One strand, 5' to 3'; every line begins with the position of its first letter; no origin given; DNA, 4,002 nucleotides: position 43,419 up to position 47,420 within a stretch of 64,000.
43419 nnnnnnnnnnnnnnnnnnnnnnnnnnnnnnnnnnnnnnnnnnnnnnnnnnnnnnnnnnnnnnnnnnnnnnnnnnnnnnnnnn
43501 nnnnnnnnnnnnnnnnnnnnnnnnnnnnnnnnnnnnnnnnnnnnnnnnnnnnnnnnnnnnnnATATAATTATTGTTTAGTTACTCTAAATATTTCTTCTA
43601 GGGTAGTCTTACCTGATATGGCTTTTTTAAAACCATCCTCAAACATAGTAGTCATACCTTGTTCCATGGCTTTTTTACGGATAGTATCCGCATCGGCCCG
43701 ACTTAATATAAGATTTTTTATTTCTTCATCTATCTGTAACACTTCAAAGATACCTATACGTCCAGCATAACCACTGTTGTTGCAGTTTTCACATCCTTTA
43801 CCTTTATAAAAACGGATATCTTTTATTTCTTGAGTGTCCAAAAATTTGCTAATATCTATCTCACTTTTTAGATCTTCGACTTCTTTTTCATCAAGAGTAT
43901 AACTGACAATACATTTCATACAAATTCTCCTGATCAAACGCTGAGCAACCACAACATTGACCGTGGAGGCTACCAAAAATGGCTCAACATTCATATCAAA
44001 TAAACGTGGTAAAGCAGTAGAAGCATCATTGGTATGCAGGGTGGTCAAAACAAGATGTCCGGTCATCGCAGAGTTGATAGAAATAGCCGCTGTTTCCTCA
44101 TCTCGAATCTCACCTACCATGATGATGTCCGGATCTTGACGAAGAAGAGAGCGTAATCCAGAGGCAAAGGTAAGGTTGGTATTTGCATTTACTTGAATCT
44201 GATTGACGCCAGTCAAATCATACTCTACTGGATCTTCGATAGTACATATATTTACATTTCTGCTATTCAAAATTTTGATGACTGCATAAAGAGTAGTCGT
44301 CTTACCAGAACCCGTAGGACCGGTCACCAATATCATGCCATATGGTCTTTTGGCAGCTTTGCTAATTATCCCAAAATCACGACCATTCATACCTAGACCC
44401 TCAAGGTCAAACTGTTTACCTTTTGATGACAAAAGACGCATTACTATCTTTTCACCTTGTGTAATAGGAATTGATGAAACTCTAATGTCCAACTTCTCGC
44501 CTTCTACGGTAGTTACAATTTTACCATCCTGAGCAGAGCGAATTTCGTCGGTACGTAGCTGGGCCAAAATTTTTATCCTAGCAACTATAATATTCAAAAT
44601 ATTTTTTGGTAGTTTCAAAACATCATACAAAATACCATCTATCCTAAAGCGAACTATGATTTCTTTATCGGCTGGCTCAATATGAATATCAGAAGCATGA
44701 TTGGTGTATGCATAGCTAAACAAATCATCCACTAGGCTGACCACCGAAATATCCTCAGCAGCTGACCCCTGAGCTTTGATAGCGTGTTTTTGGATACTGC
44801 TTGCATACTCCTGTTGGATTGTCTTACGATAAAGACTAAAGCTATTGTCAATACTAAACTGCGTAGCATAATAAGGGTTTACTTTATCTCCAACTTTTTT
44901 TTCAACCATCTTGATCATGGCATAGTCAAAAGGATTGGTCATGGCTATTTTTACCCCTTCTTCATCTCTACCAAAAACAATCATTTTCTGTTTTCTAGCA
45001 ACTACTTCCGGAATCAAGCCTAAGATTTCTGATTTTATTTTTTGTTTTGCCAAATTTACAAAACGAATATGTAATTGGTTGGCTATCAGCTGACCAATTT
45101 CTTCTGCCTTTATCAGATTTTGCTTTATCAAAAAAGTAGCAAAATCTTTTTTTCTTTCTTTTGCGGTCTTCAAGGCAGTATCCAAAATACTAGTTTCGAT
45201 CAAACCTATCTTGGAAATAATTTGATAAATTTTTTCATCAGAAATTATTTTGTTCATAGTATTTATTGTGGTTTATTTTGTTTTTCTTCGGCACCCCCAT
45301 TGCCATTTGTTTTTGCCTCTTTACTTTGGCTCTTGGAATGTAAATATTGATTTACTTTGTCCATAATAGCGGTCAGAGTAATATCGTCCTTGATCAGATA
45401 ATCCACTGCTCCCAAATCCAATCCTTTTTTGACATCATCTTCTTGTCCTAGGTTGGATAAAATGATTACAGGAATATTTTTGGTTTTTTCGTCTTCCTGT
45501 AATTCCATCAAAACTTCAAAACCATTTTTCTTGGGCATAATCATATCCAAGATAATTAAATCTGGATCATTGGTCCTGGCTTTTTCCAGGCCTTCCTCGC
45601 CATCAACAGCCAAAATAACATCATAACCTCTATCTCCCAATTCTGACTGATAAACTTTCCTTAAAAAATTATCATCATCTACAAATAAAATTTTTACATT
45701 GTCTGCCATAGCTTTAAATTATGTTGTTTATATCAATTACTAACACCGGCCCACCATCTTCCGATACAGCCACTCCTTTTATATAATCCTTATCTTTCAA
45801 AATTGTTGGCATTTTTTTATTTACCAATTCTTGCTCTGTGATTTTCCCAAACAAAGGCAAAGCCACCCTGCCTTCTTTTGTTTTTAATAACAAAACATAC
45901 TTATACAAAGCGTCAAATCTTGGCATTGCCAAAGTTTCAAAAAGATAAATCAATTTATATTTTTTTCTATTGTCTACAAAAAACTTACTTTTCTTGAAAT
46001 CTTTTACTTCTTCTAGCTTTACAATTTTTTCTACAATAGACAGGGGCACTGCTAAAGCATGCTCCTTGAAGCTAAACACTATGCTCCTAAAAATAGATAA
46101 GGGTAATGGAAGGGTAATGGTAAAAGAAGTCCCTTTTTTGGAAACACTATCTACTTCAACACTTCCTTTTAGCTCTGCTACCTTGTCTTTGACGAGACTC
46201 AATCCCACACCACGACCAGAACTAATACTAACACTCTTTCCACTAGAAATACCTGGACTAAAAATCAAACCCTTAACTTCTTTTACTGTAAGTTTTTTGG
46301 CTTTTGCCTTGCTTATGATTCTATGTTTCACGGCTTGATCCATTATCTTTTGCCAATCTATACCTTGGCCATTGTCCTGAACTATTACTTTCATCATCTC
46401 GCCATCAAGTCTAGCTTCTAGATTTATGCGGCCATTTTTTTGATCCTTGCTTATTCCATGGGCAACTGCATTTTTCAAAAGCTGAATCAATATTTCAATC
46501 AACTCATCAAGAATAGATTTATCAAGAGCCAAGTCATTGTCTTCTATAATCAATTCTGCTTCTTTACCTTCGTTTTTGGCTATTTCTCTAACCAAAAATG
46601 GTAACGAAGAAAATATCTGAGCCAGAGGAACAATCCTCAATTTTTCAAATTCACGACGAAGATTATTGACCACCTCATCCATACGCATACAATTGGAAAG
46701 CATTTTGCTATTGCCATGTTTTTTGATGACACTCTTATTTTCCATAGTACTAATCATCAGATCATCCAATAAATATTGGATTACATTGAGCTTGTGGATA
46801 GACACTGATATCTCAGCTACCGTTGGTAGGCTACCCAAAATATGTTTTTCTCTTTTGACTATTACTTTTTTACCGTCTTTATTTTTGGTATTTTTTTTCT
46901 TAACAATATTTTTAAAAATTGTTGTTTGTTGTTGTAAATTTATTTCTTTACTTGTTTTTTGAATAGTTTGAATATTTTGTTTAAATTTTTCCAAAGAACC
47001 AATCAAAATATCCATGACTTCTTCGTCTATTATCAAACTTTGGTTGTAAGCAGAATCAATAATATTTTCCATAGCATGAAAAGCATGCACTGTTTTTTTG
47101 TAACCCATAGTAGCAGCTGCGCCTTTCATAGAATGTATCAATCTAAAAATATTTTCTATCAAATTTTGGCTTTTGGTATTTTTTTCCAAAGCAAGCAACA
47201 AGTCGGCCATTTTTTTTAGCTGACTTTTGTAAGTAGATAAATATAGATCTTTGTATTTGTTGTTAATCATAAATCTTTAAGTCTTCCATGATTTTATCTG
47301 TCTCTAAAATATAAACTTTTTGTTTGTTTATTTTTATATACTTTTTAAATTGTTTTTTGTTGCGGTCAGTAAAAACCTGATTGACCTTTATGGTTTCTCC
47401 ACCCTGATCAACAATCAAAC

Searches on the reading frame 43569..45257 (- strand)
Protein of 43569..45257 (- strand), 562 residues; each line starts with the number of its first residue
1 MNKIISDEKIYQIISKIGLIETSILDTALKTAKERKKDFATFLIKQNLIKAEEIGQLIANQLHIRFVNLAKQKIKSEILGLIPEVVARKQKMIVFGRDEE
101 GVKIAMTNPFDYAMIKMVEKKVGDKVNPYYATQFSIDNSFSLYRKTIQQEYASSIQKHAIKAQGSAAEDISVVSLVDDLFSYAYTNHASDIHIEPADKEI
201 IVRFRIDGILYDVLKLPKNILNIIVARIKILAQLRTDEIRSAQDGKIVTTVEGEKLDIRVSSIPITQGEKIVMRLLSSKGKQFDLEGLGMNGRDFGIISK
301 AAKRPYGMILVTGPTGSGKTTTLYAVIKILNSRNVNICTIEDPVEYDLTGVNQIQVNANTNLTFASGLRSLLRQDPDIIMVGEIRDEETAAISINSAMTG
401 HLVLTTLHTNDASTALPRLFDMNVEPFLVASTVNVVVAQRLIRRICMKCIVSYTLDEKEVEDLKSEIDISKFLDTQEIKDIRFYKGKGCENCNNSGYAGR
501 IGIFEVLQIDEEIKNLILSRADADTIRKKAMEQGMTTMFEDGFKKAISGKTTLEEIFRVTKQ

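Call 27: search_protein_families(library=ncbifam, proteins=[window:43569-45257:-])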
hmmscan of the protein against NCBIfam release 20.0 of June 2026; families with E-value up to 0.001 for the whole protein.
window:43569-45257:- (562 aa): 21 families
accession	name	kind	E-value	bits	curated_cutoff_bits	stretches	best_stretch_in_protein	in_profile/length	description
TIGR02533.1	type_II_gspE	equivalog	1.1e-158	528.9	630.25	1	83-560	5-486/486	type II secretion system ATPase GspE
TIGR02538.1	type_IV_pilB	equivalog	6.4e-157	523.5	675.65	1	10-561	2-563/564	type IV-A pilus assembly ATPase PilB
NF053534.1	T4PilAsmATPsTfpB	equivalog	5.5e-136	454.3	850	1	45-560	59-582/584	type IV pilus assembly ATPase TfpB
NF007755.0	PRK10436.1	equivalog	1.1e-132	443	617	1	86-560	13-459/465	type II secretion system protein GspE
NF041000.1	ATPase_ComGA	equivalog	4.5e-74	248.8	300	1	178-443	2-266/267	competence type IV pilus ATPase ComGA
TIGR01420.1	pilT_fam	subfamily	2.4e-51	175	319.1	1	177-443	3-269/343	PilT/PilU family type 4a pilus ATPase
TIGR02525.1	plasmid_TraJ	equivalog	1.8e-25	89.7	368.3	1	302-423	145-273/372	plasmid transfer ATPase TraJ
TIGR02524.1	dot_icm_DotB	equivalog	6.7e-22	78.2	463.3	1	305-460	133-293/358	Dot/Icm type IV secretion system ATPase DotB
TIGR02782.1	TrbB_P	equivalog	6.8e-19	68.3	304.55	1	308-437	138-276/303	P-type conjugative transfer ATPase TrbB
NF058587.1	archaellum_moto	equivalog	4.9e-18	65.2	550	1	309-513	278-489/527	archaellum flagellar ATPase motor FlaI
TIGR02788.1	VirB11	equivalog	1.9e-16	60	249.95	1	308-425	146-268/308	P-type DNA transfer ATPase VirB11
NF010469.0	PRK13894.1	subfamily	2e-16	60.3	508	1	304-420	147-265/320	conjugal transfer ATPase TrbB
NF010407.0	PRK13833.1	subfamily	1.6e-15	57.4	499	1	308-425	146-265/323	conjugal transfer protein TrbB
TIGR03819.1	heli_sec_ATPase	hypoth_equivalog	3.9e-12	46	373.15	1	225-419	100-297/340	TadA family conjugal transfer-associated ATPase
NF053672.1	bindosome_BasE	exception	2.4e-10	39.8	1000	1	310-419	274-388/512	bindosome assembly system ATPase subunit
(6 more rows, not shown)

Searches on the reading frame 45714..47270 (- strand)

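Call 27: search_protein_families(library=ncbifam, proteins=[window:45714-47270:-])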
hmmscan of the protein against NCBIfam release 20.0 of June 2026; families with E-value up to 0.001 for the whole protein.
window:45714-47270:- (518 aa): 29 families (the best 25 are shown)
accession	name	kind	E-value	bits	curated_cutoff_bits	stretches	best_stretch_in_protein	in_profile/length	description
NF041336.1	CheA_Halo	equivalog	1.4e-78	265.2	950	2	139-515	279-664/666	chemotaxis protein CheA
NF007835.0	PRK10547.1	equivalog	7.5e-44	150.4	793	2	104-516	232-655/670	chemotaxis protein CheA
NF008298.1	PRK11086.1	subfamily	5.6e-10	38.3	520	1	225-389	389-525/529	DcuS/MalK family sensor histidine kinase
TIGR02966.1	phoR_proteo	equivalog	6.8e-10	38.5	334.2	1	161-309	129-278/333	phosphate regulon sensor histidine kinase PhoR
NF046044.1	PnpS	equivalog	8.5e-10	38.2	400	2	350-388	352-390/390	two-component system histidine kinase PnpS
NF011874.0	PRK15347.1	equivalog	3.9e-08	31.8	852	0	258-309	515-561/921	two component system sensor kinase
NF007688.0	PRK10364.1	equivalog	1.1e-07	30.9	479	1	216-389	312-451/460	two-component system sensor histidine kinase ZraS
NF041210.1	his_kin_PieS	equivalog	1.8e-07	30.5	850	1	353-389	434-470/474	two component system sensor histidine kinase PieS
NF047874.1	MASE3_PAS_HK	subfamily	9.3e-07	28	560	1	350-389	586-625/655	MASE3 domain-containing sensor histidine kinase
TIGR02956.1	TMAO_torS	equivalog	2.4e-06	25.9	676.5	0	348-390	641-683/967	TMAO reductase system sensor histidine kinase/response regulator TorS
NF038348.1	T2SS_HK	subfamily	2.5e-06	26.2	450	1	328-389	515-573/574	histidine kinase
NF008312.0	PRK11100.1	equivalog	2.8e-06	26.5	356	1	260-388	369-473/477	two-component system sensor histidine kinase CreC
NF010411.0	PRK13837.1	equivalog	3.1e-06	25.5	647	1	351-389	637-675/828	two-component system VirA-like sensor kinase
NF041947.1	LuxQ_Vibrio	equivalog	7.7e-06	24.1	1200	1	336-393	642-700/843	quorum-sensing autoinducer 2 sensor kinase/phosphatase LuxQ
TIGR02916.1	PEP_his_kin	equivalog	9e-06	24.5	300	0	350-388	641-679/679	XrtA/PEP-CTERM system histidine kinase PrsK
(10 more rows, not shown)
